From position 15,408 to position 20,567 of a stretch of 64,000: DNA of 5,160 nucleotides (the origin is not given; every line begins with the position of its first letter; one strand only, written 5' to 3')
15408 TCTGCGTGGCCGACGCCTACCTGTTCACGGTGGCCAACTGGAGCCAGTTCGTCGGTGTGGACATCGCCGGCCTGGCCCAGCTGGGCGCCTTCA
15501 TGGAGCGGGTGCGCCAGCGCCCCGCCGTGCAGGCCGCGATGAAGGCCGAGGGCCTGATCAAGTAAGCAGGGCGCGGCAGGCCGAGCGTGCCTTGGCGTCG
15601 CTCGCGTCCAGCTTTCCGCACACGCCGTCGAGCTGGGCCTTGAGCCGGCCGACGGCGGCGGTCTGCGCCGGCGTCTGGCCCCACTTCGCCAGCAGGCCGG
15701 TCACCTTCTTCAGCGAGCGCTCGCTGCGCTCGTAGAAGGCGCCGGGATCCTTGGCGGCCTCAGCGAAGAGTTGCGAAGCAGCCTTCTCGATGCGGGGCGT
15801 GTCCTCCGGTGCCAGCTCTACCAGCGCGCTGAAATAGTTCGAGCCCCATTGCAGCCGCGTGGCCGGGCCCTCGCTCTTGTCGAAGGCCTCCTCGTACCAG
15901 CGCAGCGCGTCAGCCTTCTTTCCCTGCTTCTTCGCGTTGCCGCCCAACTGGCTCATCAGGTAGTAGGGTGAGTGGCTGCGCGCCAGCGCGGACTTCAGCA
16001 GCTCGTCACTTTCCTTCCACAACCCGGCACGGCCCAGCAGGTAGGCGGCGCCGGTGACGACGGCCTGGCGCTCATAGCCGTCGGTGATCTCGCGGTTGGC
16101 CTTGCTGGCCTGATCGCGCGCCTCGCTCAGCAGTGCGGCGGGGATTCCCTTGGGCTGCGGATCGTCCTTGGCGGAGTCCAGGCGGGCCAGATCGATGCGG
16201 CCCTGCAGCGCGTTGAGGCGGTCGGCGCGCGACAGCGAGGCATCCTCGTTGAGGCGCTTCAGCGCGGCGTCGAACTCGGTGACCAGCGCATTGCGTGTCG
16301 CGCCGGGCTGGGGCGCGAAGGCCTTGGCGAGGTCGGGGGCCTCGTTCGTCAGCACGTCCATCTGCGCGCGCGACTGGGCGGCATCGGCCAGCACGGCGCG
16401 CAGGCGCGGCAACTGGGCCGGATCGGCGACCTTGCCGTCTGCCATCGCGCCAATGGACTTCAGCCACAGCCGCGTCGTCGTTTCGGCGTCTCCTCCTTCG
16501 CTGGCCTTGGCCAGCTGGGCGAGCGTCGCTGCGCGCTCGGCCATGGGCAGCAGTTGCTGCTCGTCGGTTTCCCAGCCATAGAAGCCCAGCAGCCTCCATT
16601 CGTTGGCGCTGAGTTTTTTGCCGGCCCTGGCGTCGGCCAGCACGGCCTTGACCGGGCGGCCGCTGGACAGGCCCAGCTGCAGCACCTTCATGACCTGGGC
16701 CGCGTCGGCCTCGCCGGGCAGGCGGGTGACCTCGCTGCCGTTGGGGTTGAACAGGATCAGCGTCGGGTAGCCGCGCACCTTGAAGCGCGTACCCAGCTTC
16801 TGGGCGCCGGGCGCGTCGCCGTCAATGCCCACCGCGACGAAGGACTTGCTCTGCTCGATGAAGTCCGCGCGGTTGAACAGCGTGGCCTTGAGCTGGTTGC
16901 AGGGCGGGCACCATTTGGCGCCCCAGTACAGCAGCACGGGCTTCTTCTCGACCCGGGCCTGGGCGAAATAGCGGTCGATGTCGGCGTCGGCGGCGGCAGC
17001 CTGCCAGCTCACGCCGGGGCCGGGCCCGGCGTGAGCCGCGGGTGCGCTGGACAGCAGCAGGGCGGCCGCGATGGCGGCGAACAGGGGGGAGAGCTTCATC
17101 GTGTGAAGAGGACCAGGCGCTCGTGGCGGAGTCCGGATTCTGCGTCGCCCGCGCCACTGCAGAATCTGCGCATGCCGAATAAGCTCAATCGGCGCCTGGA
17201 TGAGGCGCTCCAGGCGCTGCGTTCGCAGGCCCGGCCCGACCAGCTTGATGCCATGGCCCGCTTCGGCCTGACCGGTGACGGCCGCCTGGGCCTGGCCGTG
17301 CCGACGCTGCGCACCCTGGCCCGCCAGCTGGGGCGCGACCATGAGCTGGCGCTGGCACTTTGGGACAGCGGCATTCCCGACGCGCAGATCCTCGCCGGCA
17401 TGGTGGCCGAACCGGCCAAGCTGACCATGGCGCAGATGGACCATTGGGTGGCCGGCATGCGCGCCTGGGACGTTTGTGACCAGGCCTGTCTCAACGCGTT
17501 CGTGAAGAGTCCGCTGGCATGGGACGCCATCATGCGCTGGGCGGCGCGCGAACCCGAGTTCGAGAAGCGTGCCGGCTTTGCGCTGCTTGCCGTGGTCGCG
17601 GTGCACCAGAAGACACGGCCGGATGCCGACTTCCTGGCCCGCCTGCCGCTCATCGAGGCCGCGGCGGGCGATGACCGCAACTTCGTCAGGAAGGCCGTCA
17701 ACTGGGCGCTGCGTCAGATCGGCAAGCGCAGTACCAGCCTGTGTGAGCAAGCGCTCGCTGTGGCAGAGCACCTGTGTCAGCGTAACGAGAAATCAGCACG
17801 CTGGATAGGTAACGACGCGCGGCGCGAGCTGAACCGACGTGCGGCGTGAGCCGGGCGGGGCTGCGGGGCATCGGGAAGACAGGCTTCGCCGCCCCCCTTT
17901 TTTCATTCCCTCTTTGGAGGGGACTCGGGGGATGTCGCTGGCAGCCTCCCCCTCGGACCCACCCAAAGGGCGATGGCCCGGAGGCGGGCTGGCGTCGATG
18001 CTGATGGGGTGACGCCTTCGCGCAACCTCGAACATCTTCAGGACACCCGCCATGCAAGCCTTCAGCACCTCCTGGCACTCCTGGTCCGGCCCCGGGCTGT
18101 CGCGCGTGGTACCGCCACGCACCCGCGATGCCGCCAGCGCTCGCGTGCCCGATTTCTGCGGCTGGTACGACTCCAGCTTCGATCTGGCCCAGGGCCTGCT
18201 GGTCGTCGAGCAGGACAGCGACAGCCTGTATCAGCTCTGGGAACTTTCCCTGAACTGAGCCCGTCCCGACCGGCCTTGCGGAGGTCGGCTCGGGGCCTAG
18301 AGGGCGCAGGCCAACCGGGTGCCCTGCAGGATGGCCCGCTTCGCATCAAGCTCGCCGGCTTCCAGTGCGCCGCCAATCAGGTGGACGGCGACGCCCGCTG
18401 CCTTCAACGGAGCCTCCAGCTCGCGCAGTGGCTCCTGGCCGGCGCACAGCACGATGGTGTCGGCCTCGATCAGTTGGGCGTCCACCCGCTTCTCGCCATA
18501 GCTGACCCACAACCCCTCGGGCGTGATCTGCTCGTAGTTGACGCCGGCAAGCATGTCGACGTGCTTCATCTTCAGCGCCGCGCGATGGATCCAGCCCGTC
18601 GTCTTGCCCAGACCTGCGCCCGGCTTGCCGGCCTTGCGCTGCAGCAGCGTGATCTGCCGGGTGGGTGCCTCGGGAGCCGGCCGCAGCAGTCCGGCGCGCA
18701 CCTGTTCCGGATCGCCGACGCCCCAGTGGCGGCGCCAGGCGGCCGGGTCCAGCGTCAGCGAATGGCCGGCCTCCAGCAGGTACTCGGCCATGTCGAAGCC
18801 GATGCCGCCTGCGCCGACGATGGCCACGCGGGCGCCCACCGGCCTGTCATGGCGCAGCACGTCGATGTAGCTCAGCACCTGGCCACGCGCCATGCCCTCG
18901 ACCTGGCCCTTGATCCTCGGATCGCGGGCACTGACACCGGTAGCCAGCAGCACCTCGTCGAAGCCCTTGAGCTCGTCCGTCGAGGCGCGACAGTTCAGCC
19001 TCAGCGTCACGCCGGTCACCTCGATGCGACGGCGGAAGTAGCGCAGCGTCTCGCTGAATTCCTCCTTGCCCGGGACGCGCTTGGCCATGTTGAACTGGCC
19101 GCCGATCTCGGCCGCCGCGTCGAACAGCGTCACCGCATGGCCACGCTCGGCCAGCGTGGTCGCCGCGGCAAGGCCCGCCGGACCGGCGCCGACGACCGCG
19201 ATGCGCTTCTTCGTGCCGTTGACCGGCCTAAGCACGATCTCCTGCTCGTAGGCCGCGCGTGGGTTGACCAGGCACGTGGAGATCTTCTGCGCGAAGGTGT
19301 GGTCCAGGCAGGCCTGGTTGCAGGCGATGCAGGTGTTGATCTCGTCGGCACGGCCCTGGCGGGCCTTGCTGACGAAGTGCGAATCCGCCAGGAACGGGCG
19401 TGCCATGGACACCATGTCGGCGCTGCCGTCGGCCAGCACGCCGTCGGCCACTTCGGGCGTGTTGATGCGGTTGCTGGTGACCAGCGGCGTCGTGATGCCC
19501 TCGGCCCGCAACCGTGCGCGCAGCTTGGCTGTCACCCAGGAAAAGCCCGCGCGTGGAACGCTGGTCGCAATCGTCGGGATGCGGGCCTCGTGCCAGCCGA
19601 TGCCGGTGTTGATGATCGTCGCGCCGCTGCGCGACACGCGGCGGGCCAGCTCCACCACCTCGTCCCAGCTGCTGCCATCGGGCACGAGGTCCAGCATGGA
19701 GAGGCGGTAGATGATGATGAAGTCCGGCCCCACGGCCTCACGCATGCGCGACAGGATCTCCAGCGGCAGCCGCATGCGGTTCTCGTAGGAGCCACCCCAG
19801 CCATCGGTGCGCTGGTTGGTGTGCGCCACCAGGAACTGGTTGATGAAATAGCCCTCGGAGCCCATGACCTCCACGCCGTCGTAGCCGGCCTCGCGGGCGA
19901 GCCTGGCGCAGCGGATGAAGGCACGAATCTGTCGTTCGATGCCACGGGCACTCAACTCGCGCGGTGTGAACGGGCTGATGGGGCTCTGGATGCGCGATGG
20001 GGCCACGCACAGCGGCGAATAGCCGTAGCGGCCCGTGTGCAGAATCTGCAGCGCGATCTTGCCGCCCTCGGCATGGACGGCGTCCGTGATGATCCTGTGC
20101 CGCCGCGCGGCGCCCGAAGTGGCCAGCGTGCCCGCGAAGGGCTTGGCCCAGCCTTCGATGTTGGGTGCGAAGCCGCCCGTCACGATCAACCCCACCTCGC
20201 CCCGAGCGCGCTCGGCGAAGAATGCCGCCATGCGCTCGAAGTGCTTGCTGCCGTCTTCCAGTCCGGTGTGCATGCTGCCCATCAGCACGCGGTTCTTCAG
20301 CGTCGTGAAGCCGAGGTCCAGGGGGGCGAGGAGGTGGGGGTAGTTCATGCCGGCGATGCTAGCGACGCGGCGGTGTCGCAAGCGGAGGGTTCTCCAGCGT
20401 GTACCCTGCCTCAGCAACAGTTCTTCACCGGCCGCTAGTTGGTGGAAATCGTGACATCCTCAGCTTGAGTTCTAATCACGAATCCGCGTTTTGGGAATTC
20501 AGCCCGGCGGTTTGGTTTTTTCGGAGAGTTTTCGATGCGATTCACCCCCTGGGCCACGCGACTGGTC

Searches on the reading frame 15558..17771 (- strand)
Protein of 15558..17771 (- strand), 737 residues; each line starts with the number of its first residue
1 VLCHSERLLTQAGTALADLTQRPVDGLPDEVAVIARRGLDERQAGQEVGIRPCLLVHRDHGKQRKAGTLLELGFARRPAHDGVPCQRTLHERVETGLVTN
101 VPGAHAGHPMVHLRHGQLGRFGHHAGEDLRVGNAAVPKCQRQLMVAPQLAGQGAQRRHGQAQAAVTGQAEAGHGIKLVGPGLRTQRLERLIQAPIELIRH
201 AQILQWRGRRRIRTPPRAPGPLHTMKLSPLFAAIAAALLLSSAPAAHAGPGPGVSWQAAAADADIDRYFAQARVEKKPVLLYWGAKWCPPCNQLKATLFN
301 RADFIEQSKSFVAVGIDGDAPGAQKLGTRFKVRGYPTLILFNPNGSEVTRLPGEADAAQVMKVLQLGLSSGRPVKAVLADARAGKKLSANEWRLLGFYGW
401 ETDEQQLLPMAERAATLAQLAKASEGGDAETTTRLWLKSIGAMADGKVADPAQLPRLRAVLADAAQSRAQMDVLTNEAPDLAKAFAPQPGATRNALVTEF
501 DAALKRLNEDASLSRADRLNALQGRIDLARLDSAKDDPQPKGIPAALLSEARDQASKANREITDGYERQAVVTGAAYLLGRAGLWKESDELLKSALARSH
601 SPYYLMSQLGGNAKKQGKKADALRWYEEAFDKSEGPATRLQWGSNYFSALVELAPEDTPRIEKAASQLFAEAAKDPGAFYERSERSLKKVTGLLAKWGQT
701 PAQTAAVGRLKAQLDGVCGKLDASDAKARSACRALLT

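Call 61: search_protein_families(library=pfam, proteins=[window:15558-17771:-], max_evalue=0.001)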
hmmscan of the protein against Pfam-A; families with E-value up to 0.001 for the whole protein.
window:15558-17771:- (737 aa): 4 families
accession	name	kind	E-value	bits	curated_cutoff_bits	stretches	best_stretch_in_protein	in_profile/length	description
PF13098.12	Thioredoxin_2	-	4.3e-14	53.1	27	1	275-364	4-104/104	Thioredoxin-like domain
PF13899.12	Thioredoxin_7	-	7.7e-11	42.4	27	1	263-343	4-83/83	Thioredoxin-like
PF00085.26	Thioredoxin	-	3.2e-10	40.4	23.5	1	273-364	15-101/103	Thioredoxin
PF13905.12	Thioredoxin_8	-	2.4e-06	28.2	27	0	277-319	2-46/94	Thioredoxin-like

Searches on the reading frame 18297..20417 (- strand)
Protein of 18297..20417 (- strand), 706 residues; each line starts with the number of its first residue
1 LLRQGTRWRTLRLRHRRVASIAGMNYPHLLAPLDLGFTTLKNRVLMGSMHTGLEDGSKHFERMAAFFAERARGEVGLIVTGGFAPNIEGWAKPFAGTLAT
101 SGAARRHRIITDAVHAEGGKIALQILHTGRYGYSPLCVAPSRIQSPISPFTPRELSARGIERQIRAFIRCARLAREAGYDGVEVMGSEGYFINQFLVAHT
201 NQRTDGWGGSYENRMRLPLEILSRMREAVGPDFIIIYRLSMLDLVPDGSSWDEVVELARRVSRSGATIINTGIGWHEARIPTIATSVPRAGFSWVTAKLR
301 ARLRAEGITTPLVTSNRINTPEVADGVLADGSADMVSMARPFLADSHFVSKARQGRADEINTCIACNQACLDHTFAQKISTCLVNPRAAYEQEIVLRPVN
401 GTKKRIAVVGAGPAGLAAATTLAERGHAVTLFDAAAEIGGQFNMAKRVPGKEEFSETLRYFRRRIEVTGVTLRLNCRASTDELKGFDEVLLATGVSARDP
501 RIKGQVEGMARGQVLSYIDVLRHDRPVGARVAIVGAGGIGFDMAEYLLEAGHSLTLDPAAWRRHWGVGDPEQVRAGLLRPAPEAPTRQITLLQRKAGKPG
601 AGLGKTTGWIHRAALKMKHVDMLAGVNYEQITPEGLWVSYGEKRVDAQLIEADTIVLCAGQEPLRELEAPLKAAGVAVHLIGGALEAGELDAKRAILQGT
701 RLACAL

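Call 61: search_protein_families(library=pfam, proteins=[window:18297-20417:-], max_evalue=0.001)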
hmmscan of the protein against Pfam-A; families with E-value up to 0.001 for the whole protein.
window:18297-20417:- (706 aa): 19 families
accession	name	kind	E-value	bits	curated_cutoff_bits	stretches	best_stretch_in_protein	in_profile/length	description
PF00724.26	Oxidored_FMN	-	1.3e-80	271.7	27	1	29-359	2-342/342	NADH:flavin oxidoreductase / NADH oxidase family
PF07992.20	Pyr_redox_2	-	8.7e-25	88.2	26.1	1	405-678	2-251/291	Pyridine nucleotide-disulphide oxidoreductase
PF13450.12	NAD_binding_8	-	6.9e-11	42.7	21.9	1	408-450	1-42/68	NAD(P)-binding Rossmann-like domain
PF00070.33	Pyr_redox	-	3.7e-08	34.2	22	1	405-442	1-38/82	Pyridine nucleotide-disulphide oxidoreductase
PF03486.20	HI0933_like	-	5.4e-07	29.7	50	1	405-445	2-42/244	HI0933-like protein Rossmann domain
PF01266.30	DAO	-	2.1e-06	28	27.9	1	405-440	1-37/353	FAD dependent oxidoreductase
PF12831.13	FAD_oxidored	-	2.1e-06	27.7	27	1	406-449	2-45/416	FAD dependent oxidoreductase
PF13241.12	NAD_binding_7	-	7e-06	27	22.1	0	402-503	6-79/104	Putative NAD(P)-binding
PF00890.30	FAD_binding_2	-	1.1e-05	25.2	20.4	1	406-445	2-41/414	FAD binding domain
PF00899.27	ThiF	-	2e-05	24.3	28.1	0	529-551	21-43/238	ThiF family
PF02737.24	3HCDH_N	-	2.8e-05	24.5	22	0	406-437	2-33/180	3-hydroxyacyl-CoA dehydrogenase, NAD binding domain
PF01494.25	FAD_binding_3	-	2.8e-05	23.9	22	0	406-435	4-33/349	FAD binding domain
PF01946.23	Thi4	-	0.00026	20.7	26.2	0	404-440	18-55/235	Thi4 family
PF01134.28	GIDA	-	0.00032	20.3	22.1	1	406-434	2-30/391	Glucose inhibited division protein A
PF13738.12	Pyr_redox_3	-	0.00033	20.4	30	0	408-432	2-27/305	Pyridine nucleotide-disulphide oxidoreductase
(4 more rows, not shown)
